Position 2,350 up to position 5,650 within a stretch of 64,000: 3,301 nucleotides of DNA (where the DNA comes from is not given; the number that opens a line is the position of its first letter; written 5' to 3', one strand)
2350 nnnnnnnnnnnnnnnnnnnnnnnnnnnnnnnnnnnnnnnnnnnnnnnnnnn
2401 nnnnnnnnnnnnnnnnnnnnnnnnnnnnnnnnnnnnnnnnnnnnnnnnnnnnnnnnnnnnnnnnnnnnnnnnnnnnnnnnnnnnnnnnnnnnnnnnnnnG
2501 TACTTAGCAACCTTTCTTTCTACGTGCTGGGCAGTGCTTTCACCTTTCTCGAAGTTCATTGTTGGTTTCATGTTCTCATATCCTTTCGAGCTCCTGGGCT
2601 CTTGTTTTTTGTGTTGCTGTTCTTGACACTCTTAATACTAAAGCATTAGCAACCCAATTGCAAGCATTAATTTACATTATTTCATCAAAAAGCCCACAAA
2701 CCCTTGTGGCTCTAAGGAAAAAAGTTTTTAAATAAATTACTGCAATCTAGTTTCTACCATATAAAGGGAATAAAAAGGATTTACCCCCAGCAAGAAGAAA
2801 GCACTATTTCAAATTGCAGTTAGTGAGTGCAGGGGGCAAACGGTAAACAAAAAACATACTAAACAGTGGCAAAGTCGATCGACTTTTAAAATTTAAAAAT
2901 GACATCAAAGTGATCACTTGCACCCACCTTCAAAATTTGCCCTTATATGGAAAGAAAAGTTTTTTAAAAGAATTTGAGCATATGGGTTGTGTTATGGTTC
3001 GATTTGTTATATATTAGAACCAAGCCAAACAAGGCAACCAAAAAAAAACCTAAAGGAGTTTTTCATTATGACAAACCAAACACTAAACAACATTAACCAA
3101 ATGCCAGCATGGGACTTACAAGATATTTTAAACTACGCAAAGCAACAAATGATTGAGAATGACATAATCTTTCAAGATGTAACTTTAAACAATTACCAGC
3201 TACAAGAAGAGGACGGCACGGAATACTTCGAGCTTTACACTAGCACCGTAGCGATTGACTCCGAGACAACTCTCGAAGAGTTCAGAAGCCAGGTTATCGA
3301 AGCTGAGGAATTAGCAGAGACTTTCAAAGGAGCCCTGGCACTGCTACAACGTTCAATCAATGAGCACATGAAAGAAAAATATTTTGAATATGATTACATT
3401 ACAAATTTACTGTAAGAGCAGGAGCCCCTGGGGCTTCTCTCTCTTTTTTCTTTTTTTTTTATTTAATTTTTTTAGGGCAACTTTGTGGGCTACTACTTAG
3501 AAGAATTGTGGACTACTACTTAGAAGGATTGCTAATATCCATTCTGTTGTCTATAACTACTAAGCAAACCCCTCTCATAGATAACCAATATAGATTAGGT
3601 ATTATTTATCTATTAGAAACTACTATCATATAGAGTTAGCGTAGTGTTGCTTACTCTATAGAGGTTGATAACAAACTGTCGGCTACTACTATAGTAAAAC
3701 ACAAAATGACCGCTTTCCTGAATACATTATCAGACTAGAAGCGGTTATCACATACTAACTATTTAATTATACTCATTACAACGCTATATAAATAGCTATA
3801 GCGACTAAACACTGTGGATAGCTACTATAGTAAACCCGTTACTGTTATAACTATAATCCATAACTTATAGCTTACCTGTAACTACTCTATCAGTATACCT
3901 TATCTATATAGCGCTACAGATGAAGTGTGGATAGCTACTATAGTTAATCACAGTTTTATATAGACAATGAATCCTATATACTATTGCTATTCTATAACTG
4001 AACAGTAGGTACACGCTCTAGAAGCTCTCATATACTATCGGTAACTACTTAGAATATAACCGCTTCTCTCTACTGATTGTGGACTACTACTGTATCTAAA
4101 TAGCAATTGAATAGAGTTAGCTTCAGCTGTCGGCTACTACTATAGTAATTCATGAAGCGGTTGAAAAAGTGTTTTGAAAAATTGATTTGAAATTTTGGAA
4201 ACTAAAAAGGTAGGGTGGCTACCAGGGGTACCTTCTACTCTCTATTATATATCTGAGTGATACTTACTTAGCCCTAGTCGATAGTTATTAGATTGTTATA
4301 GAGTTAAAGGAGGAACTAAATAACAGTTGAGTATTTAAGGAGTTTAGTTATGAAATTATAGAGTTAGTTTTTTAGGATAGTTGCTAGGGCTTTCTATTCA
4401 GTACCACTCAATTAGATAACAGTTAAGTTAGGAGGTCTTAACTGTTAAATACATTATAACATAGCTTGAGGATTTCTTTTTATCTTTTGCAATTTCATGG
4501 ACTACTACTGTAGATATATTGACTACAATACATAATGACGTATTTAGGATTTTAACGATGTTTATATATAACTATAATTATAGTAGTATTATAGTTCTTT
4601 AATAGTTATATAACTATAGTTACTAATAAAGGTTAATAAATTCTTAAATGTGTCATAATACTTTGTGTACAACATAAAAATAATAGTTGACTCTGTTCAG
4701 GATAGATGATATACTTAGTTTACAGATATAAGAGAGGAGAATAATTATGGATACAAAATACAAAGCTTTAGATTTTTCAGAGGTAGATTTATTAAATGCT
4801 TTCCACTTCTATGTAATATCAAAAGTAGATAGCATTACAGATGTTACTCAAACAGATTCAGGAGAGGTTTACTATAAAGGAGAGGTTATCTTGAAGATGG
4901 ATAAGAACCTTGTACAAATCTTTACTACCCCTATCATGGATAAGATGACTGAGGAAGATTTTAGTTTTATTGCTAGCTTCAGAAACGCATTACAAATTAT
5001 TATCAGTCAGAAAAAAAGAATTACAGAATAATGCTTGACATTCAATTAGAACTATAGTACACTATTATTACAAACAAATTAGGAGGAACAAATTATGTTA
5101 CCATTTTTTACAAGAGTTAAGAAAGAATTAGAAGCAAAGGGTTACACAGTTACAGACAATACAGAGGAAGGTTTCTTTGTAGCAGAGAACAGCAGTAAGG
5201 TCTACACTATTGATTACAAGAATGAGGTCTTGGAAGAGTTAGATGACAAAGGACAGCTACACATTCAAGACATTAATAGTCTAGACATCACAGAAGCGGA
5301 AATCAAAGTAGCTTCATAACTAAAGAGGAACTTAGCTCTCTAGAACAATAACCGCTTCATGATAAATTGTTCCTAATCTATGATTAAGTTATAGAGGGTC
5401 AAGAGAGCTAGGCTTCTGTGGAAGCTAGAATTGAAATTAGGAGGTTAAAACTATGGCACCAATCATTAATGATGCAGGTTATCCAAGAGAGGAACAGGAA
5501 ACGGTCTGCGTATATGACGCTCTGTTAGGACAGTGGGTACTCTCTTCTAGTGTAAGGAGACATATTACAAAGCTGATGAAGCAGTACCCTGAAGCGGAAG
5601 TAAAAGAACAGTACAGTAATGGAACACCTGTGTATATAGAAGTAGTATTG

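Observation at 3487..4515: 1.1-kb ORF-free region densely populated with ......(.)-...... iterons, including exact 22-bp and 18-bp direct repeats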

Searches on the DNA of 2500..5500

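Call 6: search_rna_families(source=window, start=2500, end=5500, threshold=evalue, max_evalue=1)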
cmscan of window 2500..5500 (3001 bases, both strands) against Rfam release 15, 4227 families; matches with E-value up to 1: 1.
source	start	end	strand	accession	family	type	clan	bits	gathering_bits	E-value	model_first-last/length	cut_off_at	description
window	4984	5051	+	RF02849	Ysr197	Gene; sRNA;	-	16.5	167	0.54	1-254/254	no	Yersinia sRNA 197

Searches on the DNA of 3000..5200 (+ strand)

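Call 4: search_dna_similar(query=window:3000-5200:+, collection=phages, mode=near, max_rows=30)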
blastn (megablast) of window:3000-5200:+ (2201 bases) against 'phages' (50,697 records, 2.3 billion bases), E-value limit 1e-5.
Records with a match: 1; places in all: 2; records where one place covers at least 80% of the query: 0.
Best place of each record, by identity: 95-99% 1.
By first word of the organism name: Staphylococcus 1.
By host as written in the record: Staphylococcus Saprophyticus 100 1.
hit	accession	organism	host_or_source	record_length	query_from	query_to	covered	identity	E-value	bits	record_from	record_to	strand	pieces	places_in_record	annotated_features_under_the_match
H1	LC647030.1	Staphylococcus phage vB_SsapH-Golestan-100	Staphylococcus Saprophyticus 100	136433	1142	2201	48%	96.9%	0e+0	1768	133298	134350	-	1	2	hypothetical protein (x2)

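Call 9: get_annotated_region(hit=H1, flank=6000)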
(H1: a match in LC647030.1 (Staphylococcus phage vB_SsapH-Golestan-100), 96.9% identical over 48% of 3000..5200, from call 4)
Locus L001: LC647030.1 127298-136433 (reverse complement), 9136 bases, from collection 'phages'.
description: Staphylococcus phage vB_SsapH-Golestan-100 DNA, complete genome.
organism: Staphylococcus phage vB_SsapH-Golestan-100 (NCBI taxid 2870751)
taxonomy: Viruses; Duplodnaviria; Heunggongvirae; Uroviricota; Caudoviricetes; Herelleviridae; Twortvirinae
host: Staphylococcus Saprophyticus 100; source: -; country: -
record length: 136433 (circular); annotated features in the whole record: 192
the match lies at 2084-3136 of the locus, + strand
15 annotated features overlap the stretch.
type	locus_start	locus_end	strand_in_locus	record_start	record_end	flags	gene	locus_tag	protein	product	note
CDS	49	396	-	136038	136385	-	-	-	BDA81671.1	hypothetical protein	PPEKNJNH_00192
CDS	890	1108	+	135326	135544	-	-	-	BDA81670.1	hypothetical protein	PPEKNJNH_00191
CDS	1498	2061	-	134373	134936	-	-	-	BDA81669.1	HNH homing endonuclease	PPEKNJNH_00190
CDS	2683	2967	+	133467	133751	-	-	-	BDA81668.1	hypothetical protein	PPEKNJNH_00189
CDS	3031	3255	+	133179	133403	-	-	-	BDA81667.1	hypothetical protein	PPEKNJNH_00188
CDS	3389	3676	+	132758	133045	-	-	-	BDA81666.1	hypothetical protein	PPEKNJNH_00187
CDS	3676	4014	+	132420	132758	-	-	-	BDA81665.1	hypothetical protein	PPEKNJNH_00186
CDS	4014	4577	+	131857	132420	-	-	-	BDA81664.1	hypothetical protein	PPEKNJNH_00185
CDS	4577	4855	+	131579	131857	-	-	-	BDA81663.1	hypothetical protein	PPEKNJNH_00184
CDS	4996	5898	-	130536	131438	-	-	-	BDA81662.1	hypothetical protein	PPEKNJNH_00183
CDS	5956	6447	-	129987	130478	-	-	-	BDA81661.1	hypothetical protein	PPEKNJNH_00182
CDS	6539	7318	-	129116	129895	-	-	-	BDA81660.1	hypothetical protein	PPEKNJNH_00181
CDS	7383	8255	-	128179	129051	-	-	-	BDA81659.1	hypothetical protein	PPEKNJNH_00180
CDS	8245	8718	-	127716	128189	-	-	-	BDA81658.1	hypothetical protein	PPEKNJNH_00179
CDS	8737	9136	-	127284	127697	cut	-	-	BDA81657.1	hypothetical protein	PPEKNJNH_00178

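Call 19: search_dna_similar(query=window:3400-4720:+, collection=phages, mode=distant, max_rows=40)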
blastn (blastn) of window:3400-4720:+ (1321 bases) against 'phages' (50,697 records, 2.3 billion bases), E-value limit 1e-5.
Records with a match: 1; places in all: 6; records where one place covers at least 80% of the query: 0.
Best place of each record, by identity: 90-95% 1.
By first word of the organism name: Staphylococcus 1.
By host as written in the record: Staphylococcus Saprophyticus 100 1.
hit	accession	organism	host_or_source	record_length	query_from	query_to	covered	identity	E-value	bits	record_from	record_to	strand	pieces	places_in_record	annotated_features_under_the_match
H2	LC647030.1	Staphylococcus phage vB_SsapH-Golestan-100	Staphylococcus Saprophyticus 100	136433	53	1321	50%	93.7%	0e+0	1001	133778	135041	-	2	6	HNH homing endonuclease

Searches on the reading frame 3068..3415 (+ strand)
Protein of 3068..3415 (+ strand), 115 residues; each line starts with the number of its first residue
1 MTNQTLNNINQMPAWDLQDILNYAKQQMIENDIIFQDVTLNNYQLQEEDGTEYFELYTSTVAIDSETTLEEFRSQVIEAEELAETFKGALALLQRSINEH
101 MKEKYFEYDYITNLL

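Call 49: find_encoding_contigs(protein=window:3068-3415:+, flank=8000, max_places=10)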
Protein window:3068-3415:+ (115 aa): no gene with exactly this product is on record in the collection.

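Call 102: search_protein_families(library=pfam, proteins=[window:3068-3412:+], max_evalue=0.01)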
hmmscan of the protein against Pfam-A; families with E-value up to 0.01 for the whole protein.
window:3068-3412:+ (115 aa): 1 family
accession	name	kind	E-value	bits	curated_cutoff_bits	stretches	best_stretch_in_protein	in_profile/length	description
PF03465.20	eRF1_3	-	0.00073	20.4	25.8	1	11-94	20-103/106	eRF1 domain 3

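Call 103: search_protein_families(library=phrogs, proteins=[window:3068-3412:+], max_evalue=0.001)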
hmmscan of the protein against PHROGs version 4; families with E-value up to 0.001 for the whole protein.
window:3068-3412:+ (115 aa): 1 family
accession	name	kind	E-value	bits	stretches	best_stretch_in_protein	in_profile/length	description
phrog_3077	-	unknown function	6.6e-24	85.4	1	8-112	2-110/112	-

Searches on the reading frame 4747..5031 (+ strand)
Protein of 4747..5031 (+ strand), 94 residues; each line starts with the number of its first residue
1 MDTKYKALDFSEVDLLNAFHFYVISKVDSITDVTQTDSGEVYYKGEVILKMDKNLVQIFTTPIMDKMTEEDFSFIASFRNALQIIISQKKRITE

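Call 45: search_dna_similar(query=window:4747-5028:+, collection=phages, mode=protein, max_rows=40, max_evalue=0.001)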
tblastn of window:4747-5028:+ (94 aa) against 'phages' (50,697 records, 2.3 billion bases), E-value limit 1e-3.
Records with a match: 1; places in all: 1; records where one place covers at least 80% of the query: 1.
Best place of each record, by identity: 95-99% 1.
By first word of the organism name: Staphylococcus 1.
By host as written in the record: Staphylococcus Saprophyticus 100 1.
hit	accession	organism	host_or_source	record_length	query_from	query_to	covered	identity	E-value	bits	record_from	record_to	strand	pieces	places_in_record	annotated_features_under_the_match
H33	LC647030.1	Staphylococcus phage vB_SsapH-Golestan-100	Staphylococcus Saprophyticus 100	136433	1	94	100%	97.9%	1e-54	186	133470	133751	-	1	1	hypothetical protein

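Call 46: find_related_loci(query=window:4747-5028:+, collection=viral_contigs, flank=6000)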
Query window:4747-5028:+ (94 aa) in viral_contigs; peptide patterns used: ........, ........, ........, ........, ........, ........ (x = any residue, [..] = any of these).
33 stretches matched a pattern, but none encodes a relative of the query by tblastn (E <= 1e-3).

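Call 48: find_encoding_contigs(protein=window:4747-5031:+, flank=8000, max_places=10)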
Protein window:4747-5031:+ (94 aa): no gene with exactly this product is on record in the collection.

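Call 50: find_homologous_proteins(query=window:4747-5028:+, max_evalue=0.001)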
Query window:4747-5028:+ (94 aa): 11 proteins with E <= 0.001 among 12 candidates.
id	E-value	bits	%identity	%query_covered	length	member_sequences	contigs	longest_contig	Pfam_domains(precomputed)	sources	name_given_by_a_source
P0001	3.0e-51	188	98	100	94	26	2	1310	-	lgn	-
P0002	4.4e-49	181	93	100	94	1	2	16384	-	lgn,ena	-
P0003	2.0e-48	179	90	100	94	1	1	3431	-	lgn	-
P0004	6.4e-48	177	93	100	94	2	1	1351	-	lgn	-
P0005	1.5e-47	176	90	100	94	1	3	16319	-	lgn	-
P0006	2.6e-47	176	90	98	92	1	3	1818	-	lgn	-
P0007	4.4e-47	175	90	100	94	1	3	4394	-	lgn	-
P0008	4.9e-47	175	88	100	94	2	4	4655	-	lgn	-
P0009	1.4e-46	173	89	100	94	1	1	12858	-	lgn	-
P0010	3.9e-46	172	87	100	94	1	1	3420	-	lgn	-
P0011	5.6e-44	165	86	100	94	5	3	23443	-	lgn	-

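Call 51: find_encoding_contigs(protein=P0002, flank=8000, max_places=4)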
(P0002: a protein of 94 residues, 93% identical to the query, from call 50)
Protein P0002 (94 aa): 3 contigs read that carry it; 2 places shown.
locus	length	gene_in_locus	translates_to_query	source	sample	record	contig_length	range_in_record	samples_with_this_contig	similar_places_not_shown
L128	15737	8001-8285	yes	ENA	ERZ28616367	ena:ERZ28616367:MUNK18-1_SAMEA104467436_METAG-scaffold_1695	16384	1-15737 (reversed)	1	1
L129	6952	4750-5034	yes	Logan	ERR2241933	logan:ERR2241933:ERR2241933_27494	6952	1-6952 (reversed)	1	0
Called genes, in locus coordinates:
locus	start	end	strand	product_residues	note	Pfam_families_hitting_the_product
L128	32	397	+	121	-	-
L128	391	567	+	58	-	-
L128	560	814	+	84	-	-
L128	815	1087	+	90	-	-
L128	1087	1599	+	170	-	-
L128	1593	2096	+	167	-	-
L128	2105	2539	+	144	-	PF09643:YopX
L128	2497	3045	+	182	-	-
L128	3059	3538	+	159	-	-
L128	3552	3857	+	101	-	-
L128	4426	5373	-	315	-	PF23864:DUF7222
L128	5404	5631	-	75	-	-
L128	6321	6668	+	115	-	-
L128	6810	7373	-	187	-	PF13392:HNH_3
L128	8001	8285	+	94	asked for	-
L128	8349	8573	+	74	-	-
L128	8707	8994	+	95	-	-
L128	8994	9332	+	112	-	-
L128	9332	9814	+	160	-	-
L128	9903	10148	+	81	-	-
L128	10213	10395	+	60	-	-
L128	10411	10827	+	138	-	-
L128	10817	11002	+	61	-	-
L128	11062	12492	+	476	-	-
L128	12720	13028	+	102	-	-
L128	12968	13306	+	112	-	-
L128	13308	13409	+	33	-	-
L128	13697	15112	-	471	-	-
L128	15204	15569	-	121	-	-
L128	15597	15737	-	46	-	?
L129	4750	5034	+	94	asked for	-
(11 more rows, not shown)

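Call 52: find_encoding_contigs(protein=P0005, flank=8000, max_places=4)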
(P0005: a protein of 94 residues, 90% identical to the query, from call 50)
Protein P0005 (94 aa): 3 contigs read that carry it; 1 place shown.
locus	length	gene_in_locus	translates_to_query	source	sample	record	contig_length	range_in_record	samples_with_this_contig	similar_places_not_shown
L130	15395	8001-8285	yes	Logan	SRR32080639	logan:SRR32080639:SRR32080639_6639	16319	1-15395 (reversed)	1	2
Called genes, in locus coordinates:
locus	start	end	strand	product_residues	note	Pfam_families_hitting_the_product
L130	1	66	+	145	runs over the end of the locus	-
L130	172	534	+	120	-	-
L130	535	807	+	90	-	-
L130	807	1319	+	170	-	-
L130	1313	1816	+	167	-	-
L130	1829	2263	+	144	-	PF09643:YopX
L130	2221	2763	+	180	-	-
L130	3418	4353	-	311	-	PF23864:DUF7222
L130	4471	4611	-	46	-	-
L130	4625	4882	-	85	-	-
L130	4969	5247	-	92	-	-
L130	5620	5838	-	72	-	-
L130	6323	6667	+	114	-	-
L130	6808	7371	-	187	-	PF13392:HNH_3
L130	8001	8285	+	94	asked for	-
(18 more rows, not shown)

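Call 53: find_encoding_contigs(protein=P0009, flank=8000, max_places=4)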
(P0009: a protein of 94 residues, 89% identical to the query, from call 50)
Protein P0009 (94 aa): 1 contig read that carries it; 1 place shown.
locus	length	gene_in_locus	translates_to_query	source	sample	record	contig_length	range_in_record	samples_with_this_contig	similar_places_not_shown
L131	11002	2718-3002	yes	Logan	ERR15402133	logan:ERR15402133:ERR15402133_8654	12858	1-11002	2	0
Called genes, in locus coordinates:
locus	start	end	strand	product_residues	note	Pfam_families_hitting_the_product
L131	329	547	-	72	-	-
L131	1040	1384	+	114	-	-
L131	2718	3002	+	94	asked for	-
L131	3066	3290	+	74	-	-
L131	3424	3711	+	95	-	-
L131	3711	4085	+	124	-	-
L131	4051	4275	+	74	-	-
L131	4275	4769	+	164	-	-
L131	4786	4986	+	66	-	-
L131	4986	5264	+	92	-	-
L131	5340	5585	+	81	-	-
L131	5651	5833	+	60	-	-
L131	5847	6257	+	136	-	-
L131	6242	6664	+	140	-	-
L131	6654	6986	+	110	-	-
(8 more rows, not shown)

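Call 54: find_encoding_contigs(protein=P0011, flank=8000, max_places=4)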
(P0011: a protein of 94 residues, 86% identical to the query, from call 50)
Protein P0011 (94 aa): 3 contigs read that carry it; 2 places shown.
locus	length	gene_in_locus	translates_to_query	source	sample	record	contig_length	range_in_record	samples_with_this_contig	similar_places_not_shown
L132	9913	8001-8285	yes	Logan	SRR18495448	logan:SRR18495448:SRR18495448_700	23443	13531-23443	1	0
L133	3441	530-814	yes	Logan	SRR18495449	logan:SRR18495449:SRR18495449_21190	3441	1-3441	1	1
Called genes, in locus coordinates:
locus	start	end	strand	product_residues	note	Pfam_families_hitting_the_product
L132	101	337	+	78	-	-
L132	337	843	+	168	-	-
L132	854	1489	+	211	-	PF25680:Mom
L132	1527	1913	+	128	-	PF09643:YopX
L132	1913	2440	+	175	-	-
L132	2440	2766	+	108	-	-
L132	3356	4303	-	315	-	PF23864:DUF7222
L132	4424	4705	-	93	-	-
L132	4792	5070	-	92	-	-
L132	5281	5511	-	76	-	-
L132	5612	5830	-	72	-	-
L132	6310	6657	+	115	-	-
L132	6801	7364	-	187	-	PF13392:HNH_3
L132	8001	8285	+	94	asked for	-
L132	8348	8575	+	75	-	-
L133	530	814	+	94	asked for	-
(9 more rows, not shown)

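Call 58: find_encoding_contigs(protein=P0003, flank=8000, max_places=6)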
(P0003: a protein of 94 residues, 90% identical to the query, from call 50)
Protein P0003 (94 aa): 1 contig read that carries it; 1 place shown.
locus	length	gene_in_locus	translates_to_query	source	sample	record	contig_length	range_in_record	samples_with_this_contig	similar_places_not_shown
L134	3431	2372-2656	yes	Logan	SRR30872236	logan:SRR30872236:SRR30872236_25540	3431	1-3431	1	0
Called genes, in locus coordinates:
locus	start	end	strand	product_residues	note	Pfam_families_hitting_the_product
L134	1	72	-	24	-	?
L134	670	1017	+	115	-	-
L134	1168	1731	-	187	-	PF13392:HNH_3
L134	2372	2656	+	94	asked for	-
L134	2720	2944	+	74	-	-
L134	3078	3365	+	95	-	-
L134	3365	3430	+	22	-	?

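Call 59: find_encoding_contigs(protein=P0010, flank=8000, max_places=6)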
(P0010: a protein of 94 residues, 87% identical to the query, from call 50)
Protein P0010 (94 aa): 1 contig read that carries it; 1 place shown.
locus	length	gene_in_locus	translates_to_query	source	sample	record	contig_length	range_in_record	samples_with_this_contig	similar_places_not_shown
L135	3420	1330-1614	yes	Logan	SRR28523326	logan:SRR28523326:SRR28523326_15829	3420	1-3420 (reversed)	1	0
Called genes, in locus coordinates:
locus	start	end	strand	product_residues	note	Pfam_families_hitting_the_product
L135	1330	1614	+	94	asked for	-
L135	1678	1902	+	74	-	-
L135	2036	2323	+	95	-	-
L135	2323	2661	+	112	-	-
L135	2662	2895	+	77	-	-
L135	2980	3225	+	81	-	-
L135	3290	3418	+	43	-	?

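Call 60: find_encoding_contigs(protein=P0008, flank=8000, max_places=6)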
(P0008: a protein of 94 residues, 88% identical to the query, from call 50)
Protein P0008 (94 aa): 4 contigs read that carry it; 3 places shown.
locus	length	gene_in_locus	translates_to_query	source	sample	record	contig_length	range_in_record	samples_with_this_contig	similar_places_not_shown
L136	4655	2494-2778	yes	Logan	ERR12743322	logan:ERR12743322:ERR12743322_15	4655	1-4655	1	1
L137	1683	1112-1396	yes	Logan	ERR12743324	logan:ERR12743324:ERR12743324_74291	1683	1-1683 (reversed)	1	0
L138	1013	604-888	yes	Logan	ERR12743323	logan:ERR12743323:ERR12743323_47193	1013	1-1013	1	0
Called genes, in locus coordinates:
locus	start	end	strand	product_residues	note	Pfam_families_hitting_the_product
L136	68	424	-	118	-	-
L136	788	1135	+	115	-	-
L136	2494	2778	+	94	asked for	-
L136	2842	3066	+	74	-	-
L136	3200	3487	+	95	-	-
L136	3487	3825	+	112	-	-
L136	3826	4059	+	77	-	-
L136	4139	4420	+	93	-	-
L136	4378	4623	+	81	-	-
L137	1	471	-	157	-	?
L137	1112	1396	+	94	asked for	-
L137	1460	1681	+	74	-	?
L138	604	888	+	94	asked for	-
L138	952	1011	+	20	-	?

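Call 61: find_encoding_contigs(protein=P0007, flank=8000, max_places=6)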
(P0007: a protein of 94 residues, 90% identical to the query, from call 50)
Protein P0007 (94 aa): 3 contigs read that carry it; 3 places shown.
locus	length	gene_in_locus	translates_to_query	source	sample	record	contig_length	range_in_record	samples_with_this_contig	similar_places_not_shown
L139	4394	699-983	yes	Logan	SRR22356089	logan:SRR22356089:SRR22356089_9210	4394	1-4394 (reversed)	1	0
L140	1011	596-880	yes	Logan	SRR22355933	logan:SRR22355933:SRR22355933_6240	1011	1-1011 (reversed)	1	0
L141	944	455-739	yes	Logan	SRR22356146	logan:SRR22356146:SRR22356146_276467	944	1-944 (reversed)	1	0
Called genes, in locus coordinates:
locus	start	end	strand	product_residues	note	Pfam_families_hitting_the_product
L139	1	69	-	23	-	?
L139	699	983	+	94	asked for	-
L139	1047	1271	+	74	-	-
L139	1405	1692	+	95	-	-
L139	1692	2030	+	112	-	-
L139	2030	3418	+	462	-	-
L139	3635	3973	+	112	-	-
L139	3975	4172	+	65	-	-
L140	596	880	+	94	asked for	-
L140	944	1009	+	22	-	?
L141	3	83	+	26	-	?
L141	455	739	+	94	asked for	-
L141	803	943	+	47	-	?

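Call 99: find_encoding_contigs(protein=P0001, flank=3000, max_places=10)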
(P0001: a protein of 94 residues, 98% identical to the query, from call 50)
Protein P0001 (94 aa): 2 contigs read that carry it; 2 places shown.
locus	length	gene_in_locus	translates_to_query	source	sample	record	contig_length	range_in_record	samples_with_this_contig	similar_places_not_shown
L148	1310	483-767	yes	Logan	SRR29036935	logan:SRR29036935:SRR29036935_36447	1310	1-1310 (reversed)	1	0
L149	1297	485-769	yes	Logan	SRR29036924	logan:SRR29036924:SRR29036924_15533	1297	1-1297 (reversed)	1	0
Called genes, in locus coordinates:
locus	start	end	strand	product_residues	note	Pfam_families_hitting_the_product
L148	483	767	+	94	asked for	-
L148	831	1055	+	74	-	-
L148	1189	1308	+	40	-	?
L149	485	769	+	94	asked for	-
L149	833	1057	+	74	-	-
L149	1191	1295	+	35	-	?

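Call 100: find_encoding_contigs(protein=P0006, flank=3000, max_places=10)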
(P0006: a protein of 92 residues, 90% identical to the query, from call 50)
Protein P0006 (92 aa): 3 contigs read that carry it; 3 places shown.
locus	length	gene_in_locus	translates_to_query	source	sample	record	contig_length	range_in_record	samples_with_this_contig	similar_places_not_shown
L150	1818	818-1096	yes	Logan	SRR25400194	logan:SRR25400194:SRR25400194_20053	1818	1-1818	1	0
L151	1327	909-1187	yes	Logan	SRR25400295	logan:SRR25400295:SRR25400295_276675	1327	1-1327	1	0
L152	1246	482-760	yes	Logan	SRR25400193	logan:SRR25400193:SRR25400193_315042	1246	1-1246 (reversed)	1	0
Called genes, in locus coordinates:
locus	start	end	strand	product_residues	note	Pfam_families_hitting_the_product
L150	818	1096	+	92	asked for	-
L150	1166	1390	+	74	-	-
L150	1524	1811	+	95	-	-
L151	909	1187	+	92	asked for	-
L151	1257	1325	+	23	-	?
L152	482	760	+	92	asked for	-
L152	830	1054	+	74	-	-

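Call 102: search_protein_families(library=pfam, proteins=[window:4747-5028:+, L128:6813-7373:-], max_evalue=0.01)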
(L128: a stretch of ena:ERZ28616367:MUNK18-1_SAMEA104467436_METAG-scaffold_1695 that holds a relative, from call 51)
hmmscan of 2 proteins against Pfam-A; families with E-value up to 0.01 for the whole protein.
window:4747-5028:+ (94 aa): 0 families

L128:6813-7373:- (187 aa): 1 family
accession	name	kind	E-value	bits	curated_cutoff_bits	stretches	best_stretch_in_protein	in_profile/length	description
PF13392.12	HNH_3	-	6.9e-11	42.1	24.8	1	76-120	2-45/46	HNH endonuclease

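Call 103: search_protein_families(library=phrogs, proteins=[window:4747-5028:+, L128:6813-7373:-], max_evalue=0.001)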
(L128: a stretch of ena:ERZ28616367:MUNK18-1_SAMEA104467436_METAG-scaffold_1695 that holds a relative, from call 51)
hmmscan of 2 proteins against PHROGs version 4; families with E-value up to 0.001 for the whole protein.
window:4747-5028:+ (94 aa): 1 family
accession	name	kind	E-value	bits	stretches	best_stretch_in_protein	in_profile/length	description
phrog_2988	-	unknown function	0.00037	21.7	1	3-91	4-91/111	-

L128:6813-7373:- (187 aa): 11 families
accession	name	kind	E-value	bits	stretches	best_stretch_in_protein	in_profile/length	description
phrog_59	-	DNA, RNA and nucleotide metabolism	7.1e-24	85.9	1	6-186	134-274/423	HNH endonuclease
phrog_959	-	DNA, RNA and nucleotide metabolism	9.8e-21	75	1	8-135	4-118/138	HNH endonuclease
phrog_99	-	DNA, RNA and nucleotide metabolism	1.2e-13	52.5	1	27-118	109-200/383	HNH endonuclease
phrog_1492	-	DNA, RNA and nucleotide metabolism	1.9e-11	44.8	1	25-119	55-155/414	HNH endonuclease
phrog_7545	-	DNA, RNA and nucleotide metabolism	1e-09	39.8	1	71-120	80-130/160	HNH endonuclease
phrog_37683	-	unknown function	7.4e-08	32.8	1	21-120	115-205/279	-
phrog_30377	-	DNA, RNA and nucleotide metabolism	1.3e-06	29.5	1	68-130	3-62/82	HNH endonuclease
phrog_21964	-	DNA, RNA and nucleotide metabolism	4.3e-05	24.2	1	74-129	163-218/244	HNH endonuclease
phrog_10730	-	DNA, RNA and nucleotide metabolism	5.7e-05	23.9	1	74-134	92-152/234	HNH endonuclease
phrog_15471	-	DNA, RNA and nucleotide metabolism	0.00026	21.9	1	72-129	27-88/183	HNH endonuclease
phrog_25114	-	unknown function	0.00038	21.4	0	96-123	104-131/156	-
